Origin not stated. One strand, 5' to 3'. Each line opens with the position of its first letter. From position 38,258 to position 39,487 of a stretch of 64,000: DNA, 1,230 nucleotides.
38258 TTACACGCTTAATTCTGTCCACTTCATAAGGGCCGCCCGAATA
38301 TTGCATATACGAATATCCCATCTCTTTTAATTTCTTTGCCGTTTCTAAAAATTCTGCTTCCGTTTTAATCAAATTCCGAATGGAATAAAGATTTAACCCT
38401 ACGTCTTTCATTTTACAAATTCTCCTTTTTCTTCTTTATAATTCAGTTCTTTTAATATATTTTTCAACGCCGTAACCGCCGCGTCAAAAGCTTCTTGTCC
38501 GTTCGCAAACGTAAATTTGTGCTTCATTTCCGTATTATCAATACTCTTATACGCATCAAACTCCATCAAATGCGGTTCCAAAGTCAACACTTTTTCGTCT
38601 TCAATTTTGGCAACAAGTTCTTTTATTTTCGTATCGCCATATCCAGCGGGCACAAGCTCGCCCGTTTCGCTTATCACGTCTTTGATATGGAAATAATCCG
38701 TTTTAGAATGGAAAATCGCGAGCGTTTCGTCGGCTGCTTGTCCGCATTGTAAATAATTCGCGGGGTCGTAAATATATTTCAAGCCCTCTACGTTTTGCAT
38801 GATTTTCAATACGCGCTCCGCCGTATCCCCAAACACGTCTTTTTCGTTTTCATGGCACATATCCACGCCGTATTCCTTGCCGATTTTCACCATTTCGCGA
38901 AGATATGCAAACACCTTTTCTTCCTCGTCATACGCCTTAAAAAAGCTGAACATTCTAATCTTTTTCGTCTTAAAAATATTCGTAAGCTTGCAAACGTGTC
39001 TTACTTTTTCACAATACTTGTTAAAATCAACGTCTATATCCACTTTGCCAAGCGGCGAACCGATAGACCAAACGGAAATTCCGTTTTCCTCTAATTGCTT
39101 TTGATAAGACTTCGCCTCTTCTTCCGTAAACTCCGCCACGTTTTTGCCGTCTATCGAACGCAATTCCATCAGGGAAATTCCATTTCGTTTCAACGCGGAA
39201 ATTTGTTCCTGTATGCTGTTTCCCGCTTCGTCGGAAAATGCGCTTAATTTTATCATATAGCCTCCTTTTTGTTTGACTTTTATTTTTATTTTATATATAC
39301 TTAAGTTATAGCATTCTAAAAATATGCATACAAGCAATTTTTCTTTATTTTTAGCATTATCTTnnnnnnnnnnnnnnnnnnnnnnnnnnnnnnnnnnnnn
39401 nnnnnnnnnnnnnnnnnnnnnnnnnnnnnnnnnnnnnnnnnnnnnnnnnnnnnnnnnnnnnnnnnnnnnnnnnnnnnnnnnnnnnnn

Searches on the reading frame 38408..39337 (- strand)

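Call 57: search_protein_families(library=pfam, proteins=[window:38408-39337:-], max_evalue=0.001)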
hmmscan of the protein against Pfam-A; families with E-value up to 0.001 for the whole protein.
window:38408-39337:- (309 aa): 1 family
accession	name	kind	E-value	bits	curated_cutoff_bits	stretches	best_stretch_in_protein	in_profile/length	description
PF01261.30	AP_endonuc_2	-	1.7e-16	61.1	31.1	1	48-255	3-229/249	Xylose isomerase-like TIM barrel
